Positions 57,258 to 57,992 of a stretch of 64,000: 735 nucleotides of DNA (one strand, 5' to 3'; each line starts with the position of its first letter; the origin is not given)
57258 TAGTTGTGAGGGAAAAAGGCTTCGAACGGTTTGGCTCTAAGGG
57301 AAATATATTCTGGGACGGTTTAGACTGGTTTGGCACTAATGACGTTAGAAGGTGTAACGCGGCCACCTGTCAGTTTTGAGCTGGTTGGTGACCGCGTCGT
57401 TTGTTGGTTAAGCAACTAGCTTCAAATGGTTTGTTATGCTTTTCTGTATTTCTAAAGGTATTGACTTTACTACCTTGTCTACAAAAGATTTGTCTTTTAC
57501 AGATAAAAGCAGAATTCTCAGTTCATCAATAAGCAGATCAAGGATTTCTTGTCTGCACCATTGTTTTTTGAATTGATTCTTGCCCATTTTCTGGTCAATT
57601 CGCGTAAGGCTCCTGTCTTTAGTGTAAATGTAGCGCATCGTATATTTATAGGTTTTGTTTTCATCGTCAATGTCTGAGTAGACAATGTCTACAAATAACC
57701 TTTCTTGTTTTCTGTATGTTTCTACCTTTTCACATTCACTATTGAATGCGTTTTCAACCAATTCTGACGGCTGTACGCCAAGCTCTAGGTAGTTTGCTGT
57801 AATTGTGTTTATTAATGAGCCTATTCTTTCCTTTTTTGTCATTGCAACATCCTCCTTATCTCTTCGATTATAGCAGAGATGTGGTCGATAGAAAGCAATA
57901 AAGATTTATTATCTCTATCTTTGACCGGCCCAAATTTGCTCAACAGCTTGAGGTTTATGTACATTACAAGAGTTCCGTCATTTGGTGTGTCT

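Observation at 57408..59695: Low-GC SF2 helicase + 144-aa partner cassette that appears co-transcribed with the prophage repressor: candidate uncharacterised anti-phage/superinfection-exclusion system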

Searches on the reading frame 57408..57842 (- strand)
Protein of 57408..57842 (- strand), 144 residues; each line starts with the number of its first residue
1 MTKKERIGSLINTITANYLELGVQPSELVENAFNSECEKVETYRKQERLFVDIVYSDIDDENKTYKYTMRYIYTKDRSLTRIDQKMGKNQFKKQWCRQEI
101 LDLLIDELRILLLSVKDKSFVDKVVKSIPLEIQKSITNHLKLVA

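Call 3: search_protein_families(library=pfam, proteins=[window:57408-57842:-], max_evalue=0.1)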
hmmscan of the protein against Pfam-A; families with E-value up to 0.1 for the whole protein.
window:57408-57842:- (144 aa): 0 families

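Call 4: search_protein_families(library=padloc, proteins=[window:57408-57842:-], max_evalue=0.1)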
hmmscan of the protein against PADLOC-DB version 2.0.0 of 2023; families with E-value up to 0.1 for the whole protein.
window:57408-57842:- (144 aa): 1 family
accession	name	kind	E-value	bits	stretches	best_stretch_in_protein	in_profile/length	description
PDLC01705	Cas12i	-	0.0022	14.1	1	39-128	615-704/944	CAS-V-I; effector__SPE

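Call 5: search_protein_families(library=ncbifam, proteins=[window:57408-57842:-], max_evalue=0.1)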
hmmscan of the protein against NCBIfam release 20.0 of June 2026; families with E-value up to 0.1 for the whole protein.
window:57408-57842:- (144 aa): 0 families

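Call 6: search_protein_families(library=phrogs, proteins=[window:57408-57842:-], max_evalue=0.01)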
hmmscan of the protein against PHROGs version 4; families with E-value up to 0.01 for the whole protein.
window:57408-57842:- (144 aa): 0 families

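Call 8: find_homologous_proteins(query=window:57408-57842:-, max_evalue=0.001)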
Query window:57408-57842:- (144 aa): 1 proteins with E <= 0.001 among 23 candidates.
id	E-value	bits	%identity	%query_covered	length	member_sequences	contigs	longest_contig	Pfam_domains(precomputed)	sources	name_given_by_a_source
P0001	2.8e-86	304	100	100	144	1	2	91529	-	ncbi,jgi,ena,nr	ncbi:MAG: hypothetical protein C0621_10355 [Desulfuromonas sp.]|nr:MAG: hypothetical protein C0621_1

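Call 28: search_protein_families(library=pfam, proteins=[window:57408-57842:-], max_evalue=10)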
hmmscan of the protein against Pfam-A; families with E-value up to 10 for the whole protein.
window:57408-57842:- (144 aa): 0 families

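Call 40: find_homologous_proteins(query=A2, max_evalue=0.001)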
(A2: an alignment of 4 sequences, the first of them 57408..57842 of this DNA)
Query A2 (4 sequences) (144 aa, profile of the alignment): 80 proteins with E <= 0.001 among 881 candidates.
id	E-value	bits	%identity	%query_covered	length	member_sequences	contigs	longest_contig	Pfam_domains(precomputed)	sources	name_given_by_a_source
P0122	3.5e-65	236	34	93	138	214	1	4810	-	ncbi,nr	ncbi:hypothetical protein FR986_005154, partial [Escherichia coli]|nr:hypothetical protein [Escheric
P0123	4.2e-65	236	36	90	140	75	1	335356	-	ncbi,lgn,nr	ncbi:TPA: hypothetical protein MYO83_001396 [Klebsiella michiganensis]|nr:hypothetical protein [Kleb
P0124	1.7e-64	234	35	90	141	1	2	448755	-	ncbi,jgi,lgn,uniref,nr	ncbi:hypothetical protein [Atlantibacter sp.]|uniref:hypothetical protein n=1 Tax=Atlantibacter sp. 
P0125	2.4e-64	233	34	90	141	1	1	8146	-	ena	-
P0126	3.5e-64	233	35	90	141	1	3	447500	-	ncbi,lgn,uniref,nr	ncbi:hypothetical protein [Citrobacter sp. FDAARGOS_156]|uniref:hypothetical protein n=1 Tax=Citroba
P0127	1.1e-63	231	35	90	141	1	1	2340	-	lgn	-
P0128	1.6e-63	231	34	90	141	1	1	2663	-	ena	-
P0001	2.8e-63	230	100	100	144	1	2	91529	-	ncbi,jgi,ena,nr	ncbi:MAG: hypothetical protein C0621_10355 [Desulfuromonas sp.]|nr:MAG: hypothetical protein C0621_1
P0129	5.2e-63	229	35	90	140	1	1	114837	-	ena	-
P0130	7.9e-63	228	34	90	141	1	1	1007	-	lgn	-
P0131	1.8e-62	227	35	90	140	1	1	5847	-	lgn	-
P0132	2.3e-62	227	35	90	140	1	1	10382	-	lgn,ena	-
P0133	3.8e-62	226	36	96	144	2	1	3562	-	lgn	-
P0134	5.7e-62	226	34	90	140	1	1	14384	-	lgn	-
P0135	1.1e-61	225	39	75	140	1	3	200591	-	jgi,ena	-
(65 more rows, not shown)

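Call 48: predict_structure(alignment_id=A3)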
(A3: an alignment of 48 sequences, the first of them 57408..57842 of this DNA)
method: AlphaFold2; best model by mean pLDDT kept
length: 144 residues; sequences in the alignment: 48
mean_pLDDT: 89.7   pTM: 0.79
mean pLDDT of the five models: 89.7, 89.0, 88.2, 87.4, 86.3
residues with pLDDT >= 90: 91; 70-90: 49; 50-70: 4; < 50: 0
segments of 3 or more residues with pLDDT < 50: none
pLDDT, mean of each block of 10 residues (from residue 1): 87 89 91 91 96 95 95 95 96 95 91 86 84 74 62
secondary structure, 60 per line:
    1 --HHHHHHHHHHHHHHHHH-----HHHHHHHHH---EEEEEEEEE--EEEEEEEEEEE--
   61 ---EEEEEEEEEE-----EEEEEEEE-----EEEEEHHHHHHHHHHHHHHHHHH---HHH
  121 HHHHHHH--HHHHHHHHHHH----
elements in order: H3-19 H25-33 E37-45 E48-58 E64-73 E79-86 E92-96 H97-114 H118-127 H130-140

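Call 52: find_related_loci(query=A3, collection=genome_contigs, flank=8000)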
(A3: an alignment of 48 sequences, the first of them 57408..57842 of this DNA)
Query A3 (144 aa) in genome_contigs; peptide patterns used: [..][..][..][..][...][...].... (x = any residue, [..] = any of these).
23 stretches matched a pattern; 8 encode a relative of the query (tblastn E <= 1e-3); 8 distinct loci.
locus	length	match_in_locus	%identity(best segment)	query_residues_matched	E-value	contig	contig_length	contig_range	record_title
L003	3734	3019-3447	34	1-144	2e-23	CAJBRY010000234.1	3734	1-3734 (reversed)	MAG: uncultured Geobacteraceae bacterium isolate Loc090519-8-7m_bin-1533 genome assembly, contig: bin-1533:234/804, whol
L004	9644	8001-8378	33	1-129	3e-18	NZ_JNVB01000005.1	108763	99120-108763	Erwinia oleae strain DAPP-PG531 contig5, whole genome shotgun sequence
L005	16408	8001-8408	33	6-144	5e-17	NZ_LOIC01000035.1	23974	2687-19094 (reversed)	Photorhabdus namnaonensis strain PB45.5 Phpb_contig000036, whole genome shotgun sequence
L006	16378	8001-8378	35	1-129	6e-17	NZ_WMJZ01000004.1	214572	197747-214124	Intestinirhabdus alba strain BIT-B35 Scaffold4, whole genome shotgun sequence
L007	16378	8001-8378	35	1-129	6e-17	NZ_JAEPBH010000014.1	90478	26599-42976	Tenebrionibacter intestinalis strain BIT-L3 Scaffold14, whole genome shotgun sequence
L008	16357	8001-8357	34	22-143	2e-14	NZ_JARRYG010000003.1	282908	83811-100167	Providencia huashanensis strain CRE-3FA-0001 NODE_3_length_282908_cov_60.121992, whole genome shotgun sequence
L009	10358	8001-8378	36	1-129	9e-18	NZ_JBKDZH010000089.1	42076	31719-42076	MAG: Kluyvera sp. isolate VLC_129 c_000001729640, whole genome shotgun sequence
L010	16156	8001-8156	35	1-52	3e-4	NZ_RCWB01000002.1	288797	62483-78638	Photorhabdus caribbeanensis strain HG29 scaffold_0002, whole genome shotgun sequence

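Call 58: search_protein_representatives(alignment_id=A3)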
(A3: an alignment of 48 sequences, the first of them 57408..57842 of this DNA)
Query: 48 sequences, 141 profile positions. Proteins with E-value up to 0.001 (for the whole library): 161; up to 1e-10: 126; up to 1e-30: 34. The best 150 are listed.
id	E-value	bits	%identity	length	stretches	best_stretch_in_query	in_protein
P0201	9.3e-52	190.8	-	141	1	1-141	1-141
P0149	8.5e-50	184.4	-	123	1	19-141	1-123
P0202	1.1e-47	177.6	-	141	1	1-141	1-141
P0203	1.6e-45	170.6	-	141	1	1-141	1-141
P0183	1.0e-44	168.0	-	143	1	1-141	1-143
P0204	1.3e-41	157.9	-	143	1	1-141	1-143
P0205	2.2e-40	153.9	-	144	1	1-140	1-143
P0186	2.9e-40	153.5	-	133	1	3-129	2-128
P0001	6.7e-40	152.4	-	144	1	1-141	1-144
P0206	4.3e-39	149.8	-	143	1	1-140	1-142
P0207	6.7e-39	149.1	-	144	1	2-141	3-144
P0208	1.1e-38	148.4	-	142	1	2-141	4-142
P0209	1.3e-38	148.2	-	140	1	7-140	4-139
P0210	2.7e-38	147.1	-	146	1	1-136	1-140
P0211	5.1e-38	146.3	-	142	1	1-141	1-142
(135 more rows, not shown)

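Call 66: fold_search(model_id=the predicted structure, library=viral)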
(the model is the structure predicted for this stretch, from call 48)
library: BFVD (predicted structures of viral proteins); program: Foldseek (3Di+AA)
matches with E <= 10: 1466; with E <= 0.001: 0
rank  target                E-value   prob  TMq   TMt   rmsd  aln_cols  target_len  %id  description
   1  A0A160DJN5            5.2e-03  0.96  0.25  0.34   9.5        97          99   18  Uncharacterized protein [Gordonia phage Kampe]
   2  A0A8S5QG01            9.8e-03  0.98  0.28  0.41  13.2        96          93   12  Uncharacterized protein [Myoviridae sp. ctdNl2]
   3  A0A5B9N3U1            9.8e-03  0.57  0.22  0.24  16.5       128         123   13  Uncharacterized protein [Aeromonas phage 4L372XY]
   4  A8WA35                1.5e-02  1.00  0.34  0.36   9.3        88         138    8  Immunity repressor [Mycobacterium phage Giles]
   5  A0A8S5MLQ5            1.6e-02  0.99  0.30  0.40   7.1        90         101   12  Uncharacterized protein [Siphoviridae sp. ctXZx16]
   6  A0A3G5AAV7            2.2e-02  0.87  0.31  0.16  18.6       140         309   11  MYND-type domain-containing protein [Hyperionvirus sp.]
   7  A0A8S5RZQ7            2.5e-02  0.77  0.27  0.26  11.1       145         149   14  Uncharacterized protein [Myoviridae sp. ctNQV2]
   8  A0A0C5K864            3.3e-02  0.57  0.28  0.09  15.2       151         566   12  Polyprotein (Fragment) [Little cherry virus 1]
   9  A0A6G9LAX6            3.5e-02  0.98  0.33  0.47  10.7       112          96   10  Immunity repressor [Mycobacterium phage Ein37]
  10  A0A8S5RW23            3.5e-02  0.60  0.26  0.16  16.6       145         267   10  Uncharacterized protein [Siphoviridae sp. ctHip2]
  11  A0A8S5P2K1            3.7e-02  0.91  0.27  0.38  17.2        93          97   11  Uncharacterized protein [Siphoviridae sp. ctZE52]
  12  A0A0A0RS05            3.9e-02  1.00  0.34  0.29   5.2        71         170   11  Uncharacterized protein [Yellowstone Lake virophage 5]
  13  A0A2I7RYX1            3.9e-02  0.47  0.22  0.26  11.2       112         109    6  (no name in the UniProt tables at hand)
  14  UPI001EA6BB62         3.9e-02  0.47  0.25  0.24  15.0       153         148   10  (no name look-up for this kind of identifier)
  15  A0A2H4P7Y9            4.1e-02  1.00  0.30  0.61   9.6        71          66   14  Uncharacterized protein [Pseudomonas phage ventosus]
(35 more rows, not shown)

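Call 79: search_solved_structures(query=A3, max_evalue=10)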
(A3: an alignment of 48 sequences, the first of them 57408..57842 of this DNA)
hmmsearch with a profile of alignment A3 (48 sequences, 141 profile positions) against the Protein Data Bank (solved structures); distinct sequences matched with E-value up to 10: 2.
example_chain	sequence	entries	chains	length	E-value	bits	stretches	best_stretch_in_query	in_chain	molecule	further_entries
9ch4_A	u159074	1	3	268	0.43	13.6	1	69-110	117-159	Ig-like domain-containing protein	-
5cjs_D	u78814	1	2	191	1.1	12.3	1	71-130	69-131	Designed influenza hemagglutinin stem #4454, HA2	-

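Call 90: find_encoding_contigs(protein=P0001, flank=10000, max_places=3)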
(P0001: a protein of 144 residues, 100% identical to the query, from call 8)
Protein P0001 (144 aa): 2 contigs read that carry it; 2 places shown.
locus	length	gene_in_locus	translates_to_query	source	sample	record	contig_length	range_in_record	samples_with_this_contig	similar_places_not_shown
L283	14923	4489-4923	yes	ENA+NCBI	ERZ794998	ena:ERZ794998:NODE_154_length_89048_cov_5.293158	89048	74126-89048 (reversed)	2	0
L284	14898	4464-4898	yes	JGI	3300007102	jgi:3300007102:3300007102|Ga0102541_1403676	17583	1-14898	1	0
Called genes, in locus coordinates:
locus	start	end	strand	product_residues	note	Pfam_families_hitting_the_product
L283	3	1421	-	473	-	?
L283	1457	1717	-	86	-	PF13693:HTH_35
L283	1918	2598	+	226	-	PF01381:HTH_3 (weak), PF00717:Peptidase_S24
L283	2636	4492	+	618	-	PF04851:ResIII, PF00271:Helicase_C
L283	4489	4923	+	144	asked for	-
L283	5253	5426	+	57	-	-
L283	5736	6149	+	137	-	PF00072:Response_reg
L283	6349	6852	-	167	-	PF03449:GreA_GreB_N, PF01272:GreA_GreB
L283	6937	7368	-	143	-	PF00254:FKBP_C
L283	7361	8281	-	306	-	-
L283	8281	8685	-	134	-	PF04134:DCC1-like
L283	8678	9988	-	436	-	PF00989:PAS, PF13188:PAS_8 (faint), PF08448:PAS_4, PF13426:PAS_9, PF08447:PAS_3, PF00512:HisKA, PF02518:HATPase_c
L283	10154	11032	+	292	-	PF05157:MshEN, PF00072:Response_reg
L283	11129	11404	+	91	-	PF13192:Thioredoxin_3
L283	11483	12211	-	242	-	PF00392:GntR, PF07729:FCD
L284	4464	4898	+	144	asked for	-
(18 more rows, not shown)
